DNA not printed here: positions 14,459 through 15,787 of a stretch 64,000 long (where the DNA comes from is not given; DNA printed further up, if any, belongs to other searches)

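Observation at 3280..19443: GntR / BMP-ABC / multi-amidohydrolase island: candidate undescribed N-heterocycle or modified-nucleoside catabolic pathway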

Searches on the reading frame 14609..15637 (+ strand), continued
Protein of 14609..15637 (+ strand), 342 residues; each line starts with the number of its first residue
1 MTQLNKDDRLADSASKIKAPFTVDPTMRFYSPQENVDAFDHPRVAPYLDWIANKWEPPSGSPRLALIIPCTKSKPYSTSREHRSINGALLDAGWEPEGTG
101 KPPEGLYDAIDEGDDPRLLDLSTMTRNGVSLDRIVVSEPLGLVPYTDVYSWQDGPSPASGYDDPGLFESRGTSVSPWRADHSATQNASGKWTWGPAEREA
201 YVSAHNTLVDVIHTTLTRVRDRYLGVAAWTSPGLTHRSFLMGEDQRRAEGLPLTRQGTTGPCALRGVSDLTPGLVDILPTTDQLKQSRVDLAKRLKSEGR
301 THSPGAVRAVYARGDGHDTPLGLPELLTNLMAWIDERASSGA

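Call 27: search_protein_families(library=pfam, proteins=[L068:5191-6999:+, L068:7010-7789:+, L068:8541-9995:+, L068:10923-12149:+, L068:12200-13012:+, L068:13009-13779:+, L068:13789-14763:+, L068:14795-15676:+, L068:16004-16963:+, L068:16960-17949:+], max_evalue=0.0001)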
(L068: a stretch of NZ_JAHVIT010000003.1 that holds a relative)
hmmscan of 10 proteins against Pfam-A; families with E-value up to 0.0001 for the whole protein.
L068:5191-6999:+ (602 aa): 5 families
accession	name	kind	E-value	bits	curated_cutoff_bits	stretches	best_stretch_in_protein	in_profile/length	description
PF00890.30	FAD_binding_2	-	5.2e-126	421.6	20.4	1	13-409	1-414/414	FAD binding domain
PF02910.25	Succ_DH_flav_C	-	8.3e-43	145.9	20.8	1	464-600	1-128/130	Fumarate reductase flavoprotein C-term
PF01134.28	GIDA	-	2.5e-06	27.2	22.1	0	13-42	1-30/391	Glucose inhibited division protein A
PF01266.30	DAO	-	7.6e-06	26.1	27.9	0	13-120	1-92/353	FAD dependent oxidoreductase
PF07992.20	Pyr_redox_2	-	1e-05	25.5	26.1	0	12-42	1-33/291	Pyridine nucleotide-disulphide oxidoreductase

L068:7010-7789:+ (259 aa): 4 families
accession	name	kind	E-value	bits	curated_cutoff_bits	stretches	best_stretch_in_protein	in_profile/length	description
PF13085.11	Fer2_3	-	3.4e-32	111.1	27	1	29-133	1-106/107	2Fe-2S iron-sulfur cluster binding domain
PF13183.11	Fer4_8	-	3.5e-09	37.5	27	1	167-241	2-68/68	4Fe-4S dicluster domain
PF13534.11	Fer4_17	-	3.6e-09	37.5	22.2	1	169-242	1-61/61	4Fe-4S dicluster domain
PF13237.11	Fer4_10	-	9e-09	35.6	25.5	1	169-238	8-53/53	4Fe-4S dicluster domain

L068:8541-9995:+ (484 aa): 5 families
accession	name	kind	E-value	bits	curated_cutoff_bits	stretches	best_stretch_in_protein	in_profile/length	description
PF13738.12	Pyr_redox_3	-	4.9e-14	52.7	30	1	42-257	1-199/305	Pyridine nucleotide-disulphide oxidoreductase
PF13434.12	Lys_Orn_oxgnase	-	5e-11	42.8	21.3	1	124-257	91-225/339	L-lysine 6-monooxygenase/L-ornithine 5-monooxygenase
PF13454.12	NAD_binding_9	-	2.4e-10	41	21.8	1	42-185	1-153/155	FAD-NAD(P)-binding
PF07992.20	Pyr_redox_2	-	4.8e-08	33.2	26.1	1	40-257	2-177/291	Pyridine nucleotide-disulphide oxidoreductase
PF01266.30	DAO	-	8.7e-08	32.5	27.9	0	40-78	1-38/353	FAD dependent oxidoreductase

L068:10923-12149:+ (408 aa): 3 families
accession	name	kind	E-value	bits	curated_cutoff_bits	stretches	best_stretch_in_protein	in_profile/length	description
PF09084.16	NMT1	-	5.8e-44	151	20.5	1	111-324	5-215/216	NMT1/THI5 like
PF16868.10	NMT1_3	-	2.8e-05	24.3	27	1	123-256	27-168/289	NMT1-like family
PF13379.11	NMT1_2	-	5.4e-05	23.6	24.7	0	103-188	11-98/252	NMT1-like family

L068:12200-13012:+ (270 aa): 3 families
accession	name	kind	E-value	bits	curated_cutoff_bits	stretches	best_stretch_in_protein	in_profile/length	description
PF00005.33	ABC_tran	-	3.6e-29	102.6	25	1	34-179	2-136/137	ABC transporter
PF13304.12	AAA_21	-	2.2e-07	31.7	27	0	124-212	181-300/304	AAA domain, putative AbiEii toxin, Type IV TA system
PF13401.12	AAA_22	-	7.1e-05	23.6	27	0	44-209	6-122/130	AAA domain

L068:13009-13779:+ (256 aa): 1 family
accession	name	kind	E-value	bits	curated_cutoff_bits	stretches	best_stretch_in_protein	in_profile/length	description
PF00528.27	BPD_transp_1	-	6.3e-27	94.9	26.4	1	76-246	1-183/184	Binding-protein-dependent transport system inner membrane component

L068:13789-14763:+ (324 aa): 1 family
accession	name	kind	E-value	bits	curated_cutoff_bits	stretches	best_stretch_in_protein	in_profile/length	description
PF09084.16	NMT1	-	4.3e-05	24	20.5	0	83-114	74-105/216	NMT1/THI5 like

L068:14795-15676:+ (293 aa): 2 families
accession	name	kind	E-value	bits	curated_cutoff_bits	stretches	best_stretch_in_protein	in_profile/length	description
PF01522.26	Polysacc_deac_1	-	4.4e-18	65.9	23.1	1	42-145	20-123/124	Polysaccharide deacetylase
PF10096.14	DUF2334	-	1.2e-05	25.4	26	1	71-145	57-144/203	Uncharacterized protein conserved in bacteria (DUF2334)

L068:16004-16963:+ (319 aa): 2 families
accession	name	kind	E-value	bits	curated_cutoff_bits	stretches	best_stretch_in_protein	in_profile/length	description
PF02492.25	cobW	-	5.3e-41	140.6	20.7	1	3-166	1-159/180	CobW/HypB/UreG, nucleotide-binding domain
PF07683.19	CobW_C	-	1.8e-21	76.2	22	1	216-306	2-91/94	Cobalamin synthesis protein cobW C-terminal domain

L068:16960-17949:+ (329 aa): 2 families
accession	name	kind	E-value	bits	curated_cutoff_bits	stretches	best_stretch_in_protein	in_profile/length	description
PF00710.25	Asparaginase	-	5.7e-53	179.8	22.5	1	3-193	1-191/193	Asparaginase, N-terminal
PF17763.6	Asparaginase_C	-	7.4e-25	87.6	34.6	1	210-323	1-112/114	Glutaminase/Asparaginase C-terminal domain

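Call 28: search_protein_families(library=pfam, proteins=[L065:5050-6039:+, L065:6046-6948:+, L065:7248-8279:+, L065:8393-9970:+, L065:11200-12174:+, L065:12255-13220:+, L065:13289-14398:+, L065:14569-15945:+, L065:16099-17286:+, L065:17258-18736:+], max_evalue=0.0001)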
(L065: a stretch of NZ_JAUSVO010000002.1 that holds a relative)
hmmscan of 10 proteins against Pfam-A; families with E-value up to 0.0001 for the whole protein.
L065:5050-6039:+ (329 aa): 2 families
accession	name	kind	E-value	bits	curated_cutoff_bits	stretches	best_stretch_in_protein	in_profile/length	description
PF00710.25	Asparaginase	-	1.9e-54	184.6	22.5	1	5-194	1-191/193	Asparaginase, N-terminal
PF17763.6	Asparaginase_C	-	2e-27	95.8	34.6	1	209-313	2-105/114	Glutaminase/Asparaginase C-terminal domain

L065:6046-6948:+ (300 aa): 2 families
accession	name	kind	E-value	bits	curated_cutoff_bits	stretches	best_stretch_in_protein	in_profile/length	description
PF01522.26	Polysacc_deac_1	-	4.4e-18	65.9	23.1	1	44-145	20-121/124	Polysaccharide deacetylase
PF10096.14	DUF2334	-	1.5e-07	31.7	26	1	69-162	53-154/203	Uncharacterized protein conserved in bacteria (DUF2334)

L065:7248-8279:+ (343 aa): 2 families
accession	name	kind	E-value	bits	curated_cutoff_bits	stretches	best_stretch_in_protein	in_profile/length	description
PF02492.25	cobW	-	8.6e-40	136.7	20.7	1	11-190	3-179/180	CobW/HypB/UreG, nucleotide-binding domain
PF07683.19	CobW_C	-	1.7e-16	60.3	22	1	234-326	3-93/94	Cobalamin synthesis protein cobW C-terminal domain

L065:8393-9970:+ (525 aa): 4 families
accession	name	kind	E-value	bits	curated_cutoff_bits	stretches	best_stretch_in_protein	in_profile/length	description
PF13738.12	Pyr_redox_3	-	2.2e-14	53.8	30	1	86-308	1-208/305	Pyridine nucleotide-disulphide oxidoreductase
PF13434.12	Lys_Orn_oxgnase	-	6.7e-13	48.9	21.3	1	169-300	92-223/339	L-lysine 6-monooxygenase/L-ornithine 5-monooxygenase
PF13454.12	NAD_binding_9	-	1.5e-11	44.9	21.8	1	86-230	1-154/155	FAD-NAD(P)-binding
PF07992.20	Pyr_redox_2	-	2.1e-11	44.2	26.1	1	84-297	2-173/291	Pyridine nucleotide-disulphide oxidoreductase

L065:11200-12174:+ (324 aa): 0 families

L065:12255-13220:+ (321 aa): 3 families
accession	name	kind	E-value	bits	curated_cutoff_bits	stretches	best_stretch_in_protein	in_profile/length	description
PF14525.12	AraC_binding_2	-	5.6e-26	91.7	27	1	25-200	1-173/173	AraC-binding-like domain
PF12833.13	HTH_18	-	2.6e-17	63.3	33.6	1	238-317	2-79/80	Helix-turn-helix domain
PF00165.29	HTH_AraC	-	3.9e-09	36.9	26.6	1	275-317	1-42/42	Bacterial regulatory helix-turn-helix proteins, AraC family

L065:13289-14398:+ (369 aa): 2 families
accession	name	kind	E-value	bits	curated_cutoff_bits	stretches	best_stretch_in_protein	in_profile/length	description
PF14226.12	DIOX_N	-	1.1e-29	103.9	27.3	1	59-182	1-116/117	non-haem dioxygenase in morphine synthesis N-terminal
PF03171.26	2OG-FeII_Oxy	-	6.8e-28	97.4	23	1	229-327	3-99/101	2OG-Fe(II) oxygenase superfamily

L065:14569-15945:+ (458 aa): 1 family
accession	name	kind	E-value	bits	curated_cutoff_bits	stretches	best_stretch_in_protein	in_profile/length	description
PF00202.27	Aminotran_3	-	1.1e-93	314.6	30.5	1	35-447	11-402/403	Aminotransferase class-III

L065:16099-17286:+ (395 aa): 1 family
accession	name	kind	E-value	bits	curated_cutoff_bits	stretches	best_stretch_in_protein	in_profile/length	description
PF00850.24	Hist_deacetyl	-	7.2e-86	288.6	27.9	1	56-336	6-288/298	Histone deacetylase domain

L065:17258-18736:+ (492 aa): 1 family
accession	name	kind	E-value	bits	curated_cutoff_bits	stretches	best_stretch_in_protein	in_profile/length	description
PF00171.27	Aldedh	-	1e-158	529.2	23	1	26-483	1-461/461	Aldehyde dehydrogenase family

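Call 34: search_solved_structures(query=A2, max_evalue=1, show_alignments=2)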
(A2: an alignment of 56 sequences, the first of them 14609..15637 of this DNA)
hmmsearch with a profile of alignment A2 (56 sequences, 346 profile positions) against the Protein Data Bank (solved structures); distinct sequences matched with E-value up to 1: 1.
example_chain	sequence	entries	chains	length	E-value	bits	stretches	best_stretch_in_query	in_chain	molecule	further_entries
2q07_A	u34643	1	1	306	0.0023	20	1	71-92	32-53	Uncharacterized protein AF0587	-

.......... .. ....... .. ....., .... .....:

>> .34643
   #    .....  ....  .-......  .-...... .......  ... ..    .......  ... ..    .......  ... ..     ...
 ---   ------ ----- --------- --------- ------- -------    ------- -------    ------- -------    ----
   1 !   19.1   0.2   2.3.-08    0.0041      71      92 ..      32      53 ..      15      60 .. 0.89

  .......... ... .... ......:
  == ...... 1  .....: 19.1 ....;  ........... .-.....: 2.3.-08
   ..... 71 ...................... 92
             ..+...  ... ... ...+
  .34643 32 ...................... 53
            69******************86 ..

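Call 42: predict_structure(alignment_id=A2)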
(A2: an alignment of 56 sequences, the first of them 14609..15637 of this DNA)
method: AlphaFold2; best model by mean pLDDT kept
length: 342 residues; sequences in the alignment: 56
mean_pLDDT: 94.7   pTM: 0.92
mean pLDDT of the five models: 94.7, 94.4, 94.4, 94.1, 94.0
residues with pLDDT >= 90: 305; 70-90: 34; 50-70: 3; < 50: 0
segments of 3 or more residues with pLDDT < 50: none
pLDDT, mean of each block of 10 residues (from residue 1): 83 96 97 98 99 96 97 94 97 97 94 95 98 97 98 96 86 92 93 96 98 99 98 89 93 96 98 97 94 96 93 83 95 96 68
secondary structure, 60 per line:
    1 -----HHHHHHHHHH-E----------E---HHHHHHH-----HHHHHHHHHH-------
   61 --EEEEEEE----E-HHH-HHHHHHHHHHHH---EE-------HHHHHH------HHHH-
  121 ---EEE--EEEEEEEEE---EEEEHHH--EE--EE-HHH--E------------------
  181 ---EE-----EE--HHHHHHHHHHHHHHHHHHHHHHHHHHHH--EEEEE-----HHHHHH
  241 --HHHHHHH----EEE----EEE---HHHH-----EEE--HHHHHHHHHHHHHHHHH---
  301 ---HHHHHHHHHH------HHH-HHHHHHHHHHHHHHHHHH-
elements in order: H6-15 H32-38 H44-53 E63-69 H80-91 H104-109 H116-119 E124-126 E129-137 E141-144 H195-222 E225-229 H235-240 H243-249 E254-256 E261-263 H267-270 E276-278 H281-297 H304-313 H324-341

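Call 45: fold_search(model_id=the predicted structure, library=pdb)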
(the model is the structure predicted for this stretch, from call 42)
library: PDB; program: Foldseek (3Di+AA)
matches with E <= 10: 136; with E <= 0.001: 0
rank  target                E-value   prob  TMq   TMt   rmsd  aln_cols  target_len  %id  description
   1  2q07                  1.1e-01  0.90  0.26  0.32   7.4       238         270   13  Crystal structure of AF0587, a protein of unknown function (released 2007-06-05)
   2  4lw8_A                6.6e-01  0.07  0.16  0.18  14.2       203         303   11  Crystal structure of a putative epimerase from Burkholderia cenocepacia J2315 (released 2013-09-04)
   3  6e7i_A                7.8e-01  0.01  0.06  0.05  14.7       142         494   17  Human ppGalNAcT2 I253A/L310A Mutant with EA2 and UDP (released 2020-01-29)
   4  5nn4_A                9.9e-01  0.02  0.11  0.06  17.2       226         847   12  Crystal structure of human lysosomal acid-alpha-glucosidase, GAA, in complex with N-acetyl-cysteine (released 2017-10-25)
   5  2ffu_A                9.9e-01  0.01  0.07  0.05  15.1       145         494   17  Crystal Structure of Human ppGalNAcT-2 complexed with UDP and EA2 (released 2006-01-31)
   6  4me6                  1.1e+00  0.02  0.12  0.12  20.1       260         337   12  Crystal structure of D-alanine-D-alanine ligase A from Xanthomonas oryzae pathovar oryzae with ADP (released 2014-02-19)
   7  5nn8_A                1.1e+00  0.02  0.11  0.06  17.2       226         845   12  Crystal structure of human lysosomal acid-alpha-glucosidase, GAA, in complex with acarbose (released 2017-10-25)
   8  3rfc                  1.2e+00  0.02  0.12  0.12  20.1       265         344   12  Crystal structure of D-alanine-D-alanine ligase A from Xanthomonas oryzae pathovar oryzae with ADP (released 2011-05-04)
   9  6nqt_B                1.2e+00  0.01  0.07  0.05  15.5       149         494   16  GalNac-T2 soaked with UDP-sugar (released 2020-01-29)
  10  6e4r_B                1.3e+00  0.01  0.06  0.05  16.7       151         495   14  Crystal Structure of the Drosophila Melanogaster Polypeptide N-Acetylgalactosaminyl Transferase PGANT9B (released 2018-09-12)
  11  5fv9_A                1.6e+00  0.01  0.07  0.05  15.3       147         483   16  Crystal structure of GalNAc-T2 in complex with compound 16d (released 2016-03-09)
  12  6e4r_A                1.9e+00  0.01  0.06  0.05  16.5       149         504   14  Crystal Structure of the Drosophila Melanogaster Polypeptide N-Acetylgalactosaminyl Transferase PGANT9B (released 2018-09-12)
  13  6fpy_A                2.0e+00  0.03  0.16  0.10  13.6       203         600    9  Inter-alpha-inhibitor heavy chain 1, wild type (released 2019-02-27)
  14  6wd3_8                2.1e+00  0.07  0.12  0.11   8.0        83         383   12  Cryo-EM of elongating ribosome with EF-Tu*GTP elucidates tRNA proofreading (Cognate Structure II-B1) (released 2020-07-08)
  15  3ilk_B                2.1e+00  0.02  0.12  0.17  21.6       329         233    8  The structure of a probable methylase family protein from Haemophilus influenzae Rd KW20 (released 2009-09-01)
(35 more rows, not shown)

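Call 50: fold_search(model_id=the predicted structure, library=viral)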
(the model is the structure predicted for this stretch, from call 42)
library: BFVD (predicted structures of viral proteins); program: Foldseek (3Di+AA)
matches with E <= 10: 62; with E <= 0.001: 0
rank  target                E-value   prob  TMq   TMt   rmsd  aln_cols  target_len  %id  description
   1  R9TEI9                1.6e-03  1.00  0.37  0.51   7.9       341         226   13  DUF5591 domain-containing protein [Vibrio phage nt-1]
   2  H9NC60                4.5e-01  0.08  0.19  0.17  12.4       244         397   10  (no name in the UniProt tables at hand)
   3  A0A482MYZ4            7.3e-01  0.06  0.17  0.13  10.7       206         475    8  VWFA domain-containing protein [Escherichia phage vB_EcoM_KWBSE43-6]
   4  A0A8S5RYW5            1.0e+00  0.04  0.17  0.14  14.7       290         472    9  Restriction enzyme [Myoviridae sp. ctNQV2]
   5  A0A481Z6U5            1.1e+00  0.03  0.13  0.11  12.8       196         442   10  von willebrand factor type A domain protein [Pithovirus LCPAC302]
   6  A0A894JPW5            1.2e+00  0.02  0.11  0.13  20.6       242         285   14  ATP-dependent helicase Rep [ssDNA virus sp.]
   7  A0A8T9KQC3            1.2e+00  0.01  0.10  0.07  21.2       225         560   11  Nucleocapsid [Wenzhou Rattus losea jeilongvirus 2]
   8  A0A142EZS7            2.0e+00  0.04  0.10  0.14  14.3        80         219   11  (no name in the UniProt tables at hand)
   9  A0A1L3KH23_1          2.0e+00  0.01  0.06  0.03  15.1       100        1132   11  (no name in the UniProt tables at hand)
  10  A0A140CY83            2.4e+00  0.03  0.10  0.22  11.3        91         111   16  Nucleocapsid (Fragment) [Morbillivirus canis]
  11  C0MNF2                2.5e+00  0.05  0.14  0.18  10.6       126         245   10  p65 protein (Fragment) [Citrus tristeza virus]
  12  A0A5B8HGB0            2.5e+00  0.01  0.13  0.18  21.1       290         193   11  Nucleocapsid (Fragment) [Henipavirus hendraense]
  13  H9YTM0                2.7e+00  0.03  0.13  0.13  14.8       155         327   11  (no name in the UniProt tables at hand)
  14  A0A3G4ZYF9            2.8e+00  0.02  0.13  0.14   9.8       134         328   11  Uncharacterized protein [Gaeavirus sp.]
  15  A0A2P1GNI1            2.8e+00  0.02  0.10  0.08  18.5       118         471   11  Nucleocapsid [Ferlavirus reptilis]
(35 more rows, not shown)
